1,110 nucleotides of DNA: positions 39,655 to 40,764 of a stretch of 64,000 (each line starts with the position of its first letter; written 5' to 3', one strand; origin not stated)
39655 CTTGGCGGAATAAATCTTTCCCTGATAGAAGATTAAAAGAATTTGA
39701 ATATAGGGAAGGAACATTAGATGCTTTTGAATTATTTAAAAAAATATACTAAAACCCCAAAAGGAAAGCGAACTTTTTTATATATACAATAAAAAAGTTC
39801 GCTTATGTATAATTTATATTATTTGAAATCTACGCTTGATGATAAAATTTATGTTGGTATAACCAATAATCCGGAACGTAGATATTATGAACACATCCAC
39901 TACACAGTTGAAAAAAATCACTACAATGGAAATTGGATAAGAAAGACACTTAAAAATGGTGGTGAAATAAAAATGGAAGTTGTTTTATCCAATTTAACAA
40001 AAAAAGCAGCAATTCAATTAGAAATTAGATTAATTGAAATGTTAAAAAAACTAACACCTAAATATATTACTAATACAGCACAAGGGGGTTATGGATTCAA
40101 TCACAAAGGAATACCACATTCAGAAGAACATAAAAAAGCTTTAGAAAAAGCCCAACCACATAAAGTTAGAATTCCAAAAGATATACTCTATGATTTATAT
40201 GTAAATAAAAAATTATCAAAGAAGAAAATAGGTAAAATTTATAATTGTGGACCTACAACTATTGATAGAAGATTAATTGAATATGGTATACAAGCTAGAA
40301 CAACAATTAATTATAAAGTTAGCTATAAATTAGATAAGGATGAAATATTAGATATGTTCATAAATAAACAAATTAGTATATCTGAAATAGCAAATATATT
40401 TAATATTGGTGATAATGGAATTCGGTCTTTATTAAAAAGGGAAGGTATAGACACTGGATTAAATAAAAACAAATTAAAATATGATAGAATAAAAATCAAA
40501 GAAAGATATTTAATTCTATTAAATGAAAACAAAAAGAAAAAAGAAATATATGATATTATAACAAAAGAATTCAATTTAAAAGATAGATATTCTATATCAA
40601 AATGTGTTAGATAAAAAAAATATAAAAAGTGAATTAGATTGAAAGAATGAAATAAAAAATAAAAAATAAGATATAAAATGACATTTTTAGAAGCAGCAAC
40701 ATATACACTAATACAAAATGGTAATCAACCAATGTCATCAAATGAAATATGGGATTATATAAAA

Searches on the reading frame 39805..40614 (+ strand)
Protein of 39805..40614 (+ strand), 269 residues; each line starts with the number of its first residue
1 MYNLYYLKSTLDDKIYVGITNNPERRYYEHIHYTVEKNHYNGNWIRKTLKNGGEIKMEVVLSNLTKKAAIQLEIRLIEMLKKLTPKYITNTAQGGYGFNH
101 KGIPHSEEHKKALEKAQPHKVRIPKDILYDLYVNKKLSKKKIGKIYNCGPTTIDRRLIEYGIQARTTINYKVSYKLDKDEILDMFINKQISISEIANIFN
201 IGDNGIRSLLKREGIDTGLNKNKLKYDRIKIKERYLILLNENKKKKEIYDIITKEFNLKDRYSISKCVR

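Call 25: search_protein_families(library=pfam, alignment_id=A2, max_evalue=0.001)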
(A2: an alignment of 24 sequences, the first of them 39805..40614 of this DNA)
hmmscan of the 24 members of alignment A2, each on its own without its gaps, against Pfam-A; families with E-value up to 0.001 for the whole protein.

A. member 1, window:39805-40614:+ (269 aa): 3 families
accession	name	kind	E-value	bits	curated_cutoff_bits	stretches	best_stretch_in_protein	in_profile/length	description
PF01541.30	GIY-YIG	-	2.7e-06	28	22.6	1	2-82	2-74/78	GIY-YIG catalytic domain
PF02796.21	HTH_7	-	8.4e-05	23.1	23.8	0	175-202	5-34/45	Helix-turn-helix domain of resolvase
PF03683.19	UPF0175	-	0.00081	19.5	27.9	0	182-225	26-70/75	Uncharacterised protein family (UPF0175)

B. families by the number of members that match (of 24 scanned): 21 families
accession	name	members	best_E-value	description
PF01583.26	APS_kinase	1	2.3e-70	Adenylylsulphate kinase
PF04308.18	RNaseH_like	1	2.8e-17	Ribonuclease H-like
PF00270.35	DEAD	1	1.7e-10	DEAD/DEAH box helicase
PF04851.21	ResIII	1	2e-10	Type III restriction enzyme, res subunit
PF05066.19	HARE-HTH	1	2.5e-09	HB1, ASXL, restriction endonuclease HTH domain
PF24308.1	DUF7487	1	5.2e-09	Family of unknown function (DUF7487)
PF01467.32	CTP_transf_like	1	1e-07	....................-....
PF13671.12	AAA_33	1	1.5e-07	AAA domain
PF13238.12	AAA_18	1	1.9e-07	AAA domain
PF00271.37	Helicase_C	1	4e-07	Helicase conserved C-terminal domain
PF13455.12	MUG113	1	9.3e-07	Meiotically up-regulated gene 113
PF10544.15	T5orf172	1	1.3e-06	T5orf172 domain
PF01541.30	GIY-YIG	1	2.7e-06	GIY-YIG catalytic domain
PF08433.16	KTI12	1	5.3e-05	Chromatin associated protein KTI12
PF18741.7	MTES_1575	1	5.6e-05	REase_MTES_1575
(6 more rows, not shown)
